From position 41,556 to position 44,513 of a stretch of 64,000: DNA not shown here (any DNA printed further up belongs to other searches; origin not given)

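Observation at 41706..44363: Stand-alone 885-aa metallophosphoesterase-GAF protein: candidate nucleotide-signal-sensing immune or counter-immune factor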

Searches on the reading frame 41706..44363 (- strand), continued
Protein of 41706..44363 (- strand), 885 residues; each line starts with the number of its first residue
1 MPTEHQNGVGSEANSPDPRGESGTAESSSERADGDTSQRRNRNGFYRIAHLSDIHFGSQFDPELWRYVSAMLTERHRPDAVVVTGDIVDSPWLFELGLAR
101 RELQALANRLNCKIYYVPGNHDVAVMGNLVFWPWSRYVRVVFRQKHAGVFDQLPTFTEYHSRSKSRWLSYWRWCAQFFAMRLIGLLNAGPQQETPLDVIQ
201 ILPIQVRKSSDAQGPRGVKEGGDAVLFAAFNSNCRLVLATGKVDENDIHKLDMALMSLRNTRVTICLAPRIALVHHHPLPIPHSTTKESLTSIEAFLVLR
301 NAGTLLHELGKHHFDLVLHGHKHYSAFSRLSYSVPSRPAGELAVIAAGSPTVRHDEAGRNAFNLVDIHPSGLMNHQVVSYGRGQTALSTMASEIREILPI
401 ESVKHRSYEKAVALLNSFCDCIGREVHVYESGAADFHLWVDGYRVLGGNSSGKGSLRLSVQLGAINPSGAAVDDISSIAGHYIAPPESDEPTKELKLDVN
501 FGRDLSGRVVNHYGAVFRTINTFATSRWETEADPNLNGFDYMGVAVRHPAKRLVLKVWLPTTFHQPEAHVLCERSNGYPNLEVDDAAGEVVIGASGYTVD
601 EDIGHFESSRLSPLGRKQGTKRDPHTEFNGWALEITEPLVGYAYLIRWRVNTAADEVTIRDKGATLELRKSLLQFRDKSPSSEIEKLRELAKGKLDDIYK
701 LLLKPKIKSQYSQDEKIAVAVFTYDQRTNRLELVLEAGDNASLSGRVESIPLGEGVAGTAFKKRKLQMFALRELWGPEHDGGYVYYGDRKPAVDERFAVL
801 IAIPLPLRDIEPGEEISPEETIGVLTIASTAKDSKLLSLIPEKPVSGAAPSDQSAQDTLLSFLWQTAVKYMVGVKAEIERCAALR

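Call 23: predict_structure(alignment_id=A1)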
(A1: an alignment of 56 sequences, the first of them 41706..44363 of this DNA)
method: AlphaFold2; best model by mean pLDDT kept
length: 885 residues; sequences in the alignment: 56
mean_pLDDT: 85.2   pTM: 0.86
mean pLDDT of the five models: 85.2, 83.5, 83.3, 82.6, 81.7
residues with pLDDT >= 90: 566; 70-90: 177; 50-70: 75; < 50: 67
segments of 3 or more residues with pLDDT < 50: 1-41, 204-221, 287-292
pLDDT, mean of each block of 10 residues (from residue 1): 32 36 36 39 80 94 94 94 95 96 96 92 88 91 93 96 93 97 90 52 48 44 78 84 91 86 78 92 53 64 92 94 84 69 92 83 94 94 78 86 94 94 96 95 92 93 91 97 90 93 91 95 93 91 97 97 92 92 87 85 97 75 64 98 97 84 96 95 95 96 95 93 96 90 72 93 92 78 84 86 93 87 96 92 61 81 94 94 87
secondary structure, 60 per line:
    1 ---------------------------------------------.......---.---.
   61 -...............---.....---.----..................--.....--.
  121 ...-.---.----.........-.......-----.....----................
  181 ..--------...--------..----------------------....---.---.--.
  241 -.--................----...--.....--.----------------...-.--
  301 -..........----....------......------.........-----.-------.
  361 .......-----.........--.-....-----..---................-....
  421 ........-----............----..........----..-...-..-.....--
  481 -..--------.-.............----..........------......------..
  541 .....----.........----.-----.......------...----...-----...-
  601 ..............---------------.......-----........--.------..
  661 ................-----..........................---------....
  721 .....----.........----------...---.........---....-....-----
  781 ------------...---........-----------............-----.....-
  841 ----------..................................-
elements in order (helices of 4 or more, strands of 3 or more residues): E46-52 H62-76 E80-84 H93-110 E113-117 H120-123 H134-142 H144-150 H156-160 H165-182 E226-229 H245-260 E270-274 H302-311 E316-319 E326-331 E341-346 E360-367 E373-381 H386-389 H400-415 E417-428 E434-445 E450-459 H474-478 E494-506 E511-520 H527-532 E539-545 E550-558 E569-575 E582-584 E589-591 E597-599 H601-610 E611-614 E630-636 E642-649 H659-676 H682-707 E717-725 E730-738 E749-751 H755-763 E767-770 H772-775 E799-806 E821-829 H835-839 H851-884

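Call 25: fold_search(model_id=the predicted structure, library=pdb)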
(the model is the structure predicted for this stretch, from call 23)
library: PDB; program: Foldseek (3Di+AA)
matches with E <= 10: 1224; with E <= 0.001: 77
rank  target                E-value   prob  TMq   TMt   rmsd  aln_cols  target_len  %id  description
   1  9a6c_B                2.6e-11  1.00  0.23  0.40  12.2       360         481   14  Integrative model of YYDD-YYDB by crosslinking MS and deep learning (released 2024-09-18)
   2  3ib7                  3.7e-11  1.00  0.23  0.63   8.7       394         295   16  Crystal structure of full length Rv0805 (released 2009-09-29)
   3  2hyo                  4.3e-10  1.00  0.22  0.76   4.4       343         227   17  Crystal structure of Rv0805 N97A mutant (released 2006-12-26)
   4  2hy1                  5.1e-10  1.00  0.21  0.73   5.0       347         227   17  Crystal structure of Rv0805 (released 2006-12-26)
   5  2xmo_B                7.0e-10  1.00  0.21  0.42  15.3       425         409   12  The crystal structure of Lmo2642 (released 2011-02-23)
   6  3d03_A                7.8e-10  1.00  0.20  0.58   9.6       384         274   17  1.9A structure of Glycerophoshphodiesterase (GpdQ) from Enterobacter aerogenes (released 2008-10-14)
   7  2hyp                  8.6e-10  1.00  0.21  0.74   5.0       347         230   17  Crystal structure of Rv0805 D66A mutant (released 2006-12-26)
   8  2xmo_A                1.8e-09  1.00  0.23  0.47  14.1       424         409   11  The crystal structure of Lmo2642 (released 2011-02-23)
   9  2zo9_B                4.3e-09  1.00  0.20  0.57   9.1       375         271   18  Malonate-bound structure of the glycerophosphodiesterase from Enterobacter aerogenes (GpdQ) and characterization of th (released 2008-10-07)
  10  9k2e_B                2.3e-08  1.00  0.22  0.43  10.2       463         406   11  Crystal structure of mSMPDL3B-dimer (released 2025-10-22)
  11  5fic_A                5.1e-07  1.00  0.21  0.34  12.3       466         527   12  Open form of murine Acid Sphingomyelinase in presence of lipid (released 2016-07-06)
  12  8b6l_O                5.1e-07  1.00  0.15  0.21  20.5       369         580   10  Subtomogram average of the human Sec61-TRAP-OSTA-translocon (released 2022-12-07)
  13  5fib_A                8.7e-07  1.00  0.23  0.36  11.7       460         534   11  Open form of murine Acid Sphingomyelinase (released 2016-07-06)
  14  5fi9_A                1.1e-06  1.00  0.21  0.34  12.7       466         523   12  Closed form of murine Acid Sphingomyelinase in complex with bisphosphonate inhibitor AbPA (released 2016-07-06)
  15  5hqn_A                1.3e-06  1.00  0.22  0.41  12.4       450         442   12  Catalytic domain of murine Acid Sphingomyelinase (ASMase, ASM, SMPD1) (released 2016-07-06)
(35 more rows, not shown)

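Call 29: find_encoding_contigs(protein=P0040, flank=10000, max_places=3)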
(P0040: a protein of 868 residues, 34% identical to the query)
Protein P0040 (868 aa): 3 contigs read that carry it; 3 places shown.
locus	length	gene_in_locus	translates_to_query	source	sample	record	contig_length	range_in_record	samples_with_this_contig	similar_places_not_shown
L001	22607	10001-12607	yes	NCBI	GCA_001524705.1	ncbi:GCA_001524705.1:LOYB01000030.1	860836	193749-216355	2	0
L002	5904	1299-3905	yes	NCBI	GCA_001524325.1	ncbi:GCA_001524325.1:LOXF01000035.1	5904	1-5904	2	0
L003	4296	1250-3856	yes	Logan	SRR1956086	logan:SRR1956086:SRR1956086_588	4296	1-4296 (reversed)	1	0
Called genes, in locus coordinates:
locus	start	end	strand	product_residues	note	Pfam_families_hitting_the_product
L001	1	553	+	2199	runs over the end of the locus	PF13195:DUF4011, PF13086:AAA_11 (weak), PF13604:AAA_30 (faint), PF13245:AAA_19 (faint), PF13086:AAA_11, PF13087:AAA_12, PF18741:MTES_1575, PF11784:DUF3320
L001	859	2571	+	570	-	PF14020:DUF4236, PF08816:Ivy (weak)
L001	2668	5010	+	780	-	PF02463:SMC_N (faint), PF13166:AAA_13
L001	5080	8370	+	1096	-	PF04851:ResIII, PF00270:DEAD, PF18766:SWI2_SNF2 (weak), PF00271:Helicase_C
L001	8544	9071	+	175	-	-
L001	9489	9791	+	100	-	-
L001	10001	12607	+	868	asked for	PF00149:Metallophos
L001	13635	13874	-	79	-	-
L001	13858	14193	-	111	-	-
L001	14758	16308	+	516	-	PF13091:PLDc_2, PF00614:PLDc (faint), PF13091:PLDc_2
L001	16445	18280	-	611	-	PF09286:Pro-kuma_activ, PF00082:Peptidase_S8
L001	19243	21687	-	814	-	PF25392:MS_channel_TM1 (weak), PF00924:MS_channel_2nd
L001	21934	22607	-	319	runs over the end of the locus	PF00296:Bac_luciferase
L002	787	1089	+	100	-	-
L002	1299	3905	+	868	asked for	PF00149:Metallophos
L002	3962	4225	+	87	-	-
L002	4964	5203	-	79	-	-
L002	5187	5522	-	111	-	-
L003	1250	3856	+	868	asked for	PF00149:Metallophos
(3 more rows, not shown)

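Call 30: find_encoding_contigs(protein=P0018, flank=10000, max_places=2)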
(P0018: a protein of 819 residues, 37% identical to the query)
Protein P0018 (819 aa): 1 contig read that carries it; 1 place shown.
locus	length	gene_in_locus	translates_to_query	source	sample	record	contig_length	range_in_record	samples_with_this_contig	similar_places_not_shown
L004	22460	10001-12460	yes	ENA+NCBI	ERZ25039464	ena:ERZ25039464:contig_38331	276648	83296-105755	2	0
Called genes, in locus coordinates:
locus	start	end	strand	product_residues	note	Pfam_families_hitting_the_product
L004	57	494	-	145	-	PF00571:CBS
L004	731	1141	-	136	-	PF17186:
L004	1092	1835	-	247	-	PF07143:AttH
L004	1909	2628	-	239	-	PF02687:FtsX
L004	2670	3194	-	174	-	-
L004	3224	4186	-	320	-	-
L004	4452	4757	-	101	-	PF00005:ABC_tran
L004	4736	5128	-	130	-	PF00005:ABC_tran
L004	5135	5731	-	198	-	-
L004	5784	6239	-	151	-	-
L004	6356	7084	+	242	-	-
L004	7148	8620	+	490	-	-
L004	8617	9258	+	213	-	-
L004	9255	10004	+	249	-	-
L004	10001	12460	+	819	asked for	PF00149:Metallophos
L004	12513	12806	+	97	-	-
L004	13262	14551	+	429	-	-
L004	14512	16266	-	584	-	-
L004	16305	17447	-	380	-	PF04138:GtrA_DPMS_TM, PF13489:Methyltransf_23, PF08241:Methyltransf_11, PF08242:Methyltransf_12, PF13649:Methyltransf_25, PF13847:Methyltransf_31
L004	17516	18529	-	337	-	PF00535:Glycos_transf_2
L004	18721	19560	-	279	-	PF13367:PrsW-protease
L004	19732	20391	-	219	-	-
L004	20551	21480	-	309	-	-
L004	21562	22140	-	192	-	-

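Call 33: find_encoding_contigs(protein=P0050, flank=10000, max_places=2)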
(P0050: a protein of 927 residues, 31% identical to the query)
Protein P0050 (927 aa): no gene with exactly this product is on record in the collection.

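Call 34: find_encoding_contigs(protein=P0005, flank=10000, max_places=2)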
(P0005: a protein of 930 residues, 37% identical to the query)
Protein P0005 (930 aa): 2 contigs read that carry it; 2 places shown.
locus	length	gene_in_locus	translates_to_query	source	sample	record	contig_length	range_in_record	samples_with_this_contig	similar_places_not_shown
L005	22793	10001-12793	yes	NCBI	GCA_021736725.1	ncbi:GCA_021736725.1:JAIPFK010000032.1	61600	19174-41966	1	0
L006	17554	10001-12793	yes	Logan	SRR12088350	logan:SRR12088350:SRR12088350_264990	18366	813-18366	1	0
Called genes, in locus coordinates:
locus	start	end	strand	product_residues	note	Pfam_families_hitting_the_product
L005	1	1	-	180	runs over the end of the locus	PF09831:DUF2058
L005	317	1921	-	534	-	PF18623:TnsE_C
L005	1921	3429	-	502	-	PF06527:TniQ, PF15978:TnsD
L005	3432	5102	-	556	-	PF05621:TniB, PF13401:AAA_22, PF11426:Tn7_TnsC_Int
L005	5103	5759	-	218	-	-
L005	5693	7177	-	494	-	PF27165:TnsB_N, PF27135:HTH_TnsB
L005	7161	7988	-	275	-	PF08722:Tn7_TnsA-like_N, PF08721:Tn7_Tnp_TnsA_C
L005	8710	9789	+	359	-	PF04389:Peptidase_M28 (faint), PF05343:Peptidase_M42, PF01546:Peptidase_M20 (weak)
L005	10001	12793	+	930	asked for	PF00149:Metallophos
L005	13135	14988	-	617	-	PF13230:GATase_4 (weak), PF13522:GATase_6, PF13537:GATase_7, PF01380:SIS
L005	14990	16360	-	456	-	PF00483:NTP_transferase, PF01128:IspD, PF12804:NTP_transf_3, PF25084:LbH_EIF2B, PF25087:GMPPB_C, PF00132:Hexapep, PF00132:Hexapep, PF14602:Hexapep_2, +4 more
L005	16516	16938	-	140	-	PF02823:ATP-synt_DE_N, PF00401:ATP-synt_DE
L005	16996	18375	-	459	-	PF02874:ATP-synt_ab_N, PF00006:ATP-synt_ab, PF22919:ATP-synt_VA_C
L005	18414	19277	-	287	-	PF00231:ATP-synt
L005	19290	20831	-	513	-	PF02874:ATP-synt_ab_N, PF00006:ATP-synt_ab, PF00306:ATP-synt_ab_C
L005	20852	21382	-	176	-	PF00213:OSCP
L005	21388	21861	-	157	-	PF00430:ATP-synt_B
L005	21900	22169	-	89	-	PF00137:ATP-synt_C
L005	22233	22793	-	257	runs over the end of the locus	PF00119:ATP-synt_A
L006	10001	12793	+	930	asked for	PF00149:Metallophos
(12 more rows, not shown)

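Call 35: find_related_loci(query=A1, collection=genome_contigs, flank=10000)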
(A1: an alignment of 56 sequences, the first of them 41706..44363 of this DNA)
Query A1 (885 aa) in genome_contigs; peptide patterns used: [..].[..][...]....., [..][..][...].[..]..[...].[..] (x = any residue, [..] = any of these).
600 stretches matched a pattern (row limit reached: there are more); 320 encode a relative of the query (tblastn E <= 1e-3); the best 80 are kept; 80 distinct loci.
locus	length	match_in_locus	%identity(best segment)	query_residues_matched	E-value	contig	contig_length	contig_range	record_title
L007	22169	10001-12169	26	47-766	3e-46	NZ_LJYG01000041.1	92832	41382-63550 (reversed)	Bradyrhizobium manausense strain BR 3351 contig2007, whole genome shotgun sequence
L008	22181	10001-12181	23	47-836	1e-20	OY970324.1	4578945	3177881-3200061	MAG: uncultured delta proteobacterium isolate MFD05502.bin.1.132 genome assembly, chromosome: 1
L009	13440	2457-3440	24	22-371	6e-20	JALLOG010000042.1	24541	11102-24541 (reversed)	Desulfobacterota bacterium AH_259_B03_O07 NODE_42_length_24541_cov_641.667, whole genome shotgun sequence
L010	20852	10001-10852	28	47-369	7e-19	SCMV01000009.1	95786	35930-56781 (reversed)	Comamonadaceae bacterium 2PF NODE_9_length_95786_cov_17.327511, whole genome shotgun sequence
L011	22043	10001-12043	22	18-773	2e-15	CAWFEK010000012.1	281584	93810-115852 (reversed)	MAG: Bryobacterales bacterium isolate MFD04463.bin.1.193 genome assembly, contig: contig_47090, whole genome shotgun seq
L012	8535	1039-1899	24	47-384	6e-14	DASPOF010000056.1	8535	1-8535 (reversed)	MAG TPA_asm: Candidatus Binataceae bacterium isolate SMAG_U12140 k141_73623, whole genome shotgun sequence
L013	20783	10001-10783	33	47-376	3e-13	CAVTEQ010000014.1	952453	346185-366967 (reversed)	MAG: uncultured Acidobacteriota bacterium isolate MFD09286.bin.1.183 genome assembly, contig: contig_40711, whole genome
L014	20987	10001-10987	26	47-381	2e-11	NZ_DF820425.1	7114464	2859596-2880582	Bradyrhizobium sp. DOA9, whole genome shotgun sequence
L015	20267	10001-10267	39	45-137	3e-10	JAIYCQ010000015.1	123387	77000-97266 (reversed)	MAG: Caulobacteraceae bacterium isolate H1_MAG_00003 pond_H1_MAG_00003_000000000049, whole genome shotgun sequence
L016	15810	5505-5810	37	47-158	3e-10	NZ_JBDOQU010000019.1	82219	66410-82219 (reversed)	Inquilinus sp. CAU 1745 contig19, whole genome shotgun sequence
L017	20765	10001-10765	36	47-372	2e-10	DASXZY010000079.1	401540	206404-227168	MAG TPA_asm: Verrucomicrobiia bacterium isolate SMAG_U4865 k141_2758730, whole genome shotgun sequence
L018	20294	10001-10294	38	36-137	5e-10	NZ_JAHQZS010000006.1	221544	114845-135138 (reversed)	Anianabacter salinae strain ASV31 ASV31_contig_6, whole genome shotgun sequence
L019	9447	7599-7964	37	47-168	3e-10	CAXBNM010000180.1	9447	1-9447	MAG TPA_asm: uncultured Burkholderiaceae bacterium isolate ERR2762111_binner12_Refined_49 genome assembly, contig: ERZ34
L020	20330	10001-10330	39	40-141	5e-10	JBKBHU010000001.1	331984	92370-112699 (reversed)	MAG: Tepidisphaerales bacterium isolate 21I_069.bin.25 NODE_1_length_331984_cov_11.242182, whole genome shotgun sequence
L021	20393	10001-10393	33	5-139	3e-10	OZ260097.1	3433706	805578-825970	MAG: Caulobacteraceae bacterium isolate NI882-mx-bin10 genome assembly, chromosome: 1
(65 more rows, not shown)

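Call 36: find_encoding_contigs(protein=P0002, flank=10000, max_places=1)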
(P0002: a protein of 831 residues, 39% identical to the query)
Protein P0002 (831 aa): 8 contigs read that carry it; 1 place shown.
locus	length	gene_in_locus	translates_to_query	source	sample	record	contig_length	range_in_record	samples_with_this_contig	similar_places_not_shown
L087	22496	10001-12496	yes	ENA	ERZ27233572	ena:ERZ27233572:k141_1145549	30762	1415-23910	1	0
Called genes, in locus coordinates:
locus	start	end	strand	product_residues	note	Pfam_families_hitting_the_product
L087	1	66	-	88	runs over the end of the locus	PF01526:DDE_Tnp_Tn3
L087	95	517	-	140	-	PF13473:Cupredoxin_1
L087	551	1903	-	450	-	PF04261:Dyp_perox_N, PF20628:Dyp_perox_C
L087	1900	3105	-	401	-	PF01436:NHL (faint)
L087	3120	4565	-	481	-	PF04966:OprB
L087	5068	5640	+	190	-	PF01169:GDT1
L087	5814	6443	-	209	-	PF00440:TetR_N, PF21993:TetR_C_13_2 (weak)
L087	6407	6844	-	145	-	-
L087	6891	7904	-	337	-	PF01073:3Beta_HSD, PF01370:Epimerase, PF05368:NmrA, PF13460:NAD_binding_10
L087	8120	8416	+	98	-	PF13384:HTH_23, PF13551:HTH_29 (weak), PF13565:HTH_32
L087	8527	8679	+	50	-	-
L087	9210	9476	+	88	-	-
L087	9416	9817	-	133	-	PF01527:HTH_Tnp_1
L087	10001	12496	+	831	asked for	PF00149:Metallophos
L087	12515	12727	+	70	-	-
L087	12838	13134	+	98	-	-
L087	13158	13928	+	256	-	-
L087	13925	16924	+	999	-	PF00656:Peptidase_C14, PF00270:DEAD, PF00271:Helicase_C (weak)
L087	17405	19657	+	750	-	PF00664:ABC_membrane, PF00005:ABC_tran, PF02463:SMC_N (faint)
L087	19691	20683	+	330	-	-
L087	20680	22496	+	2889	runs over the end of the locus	?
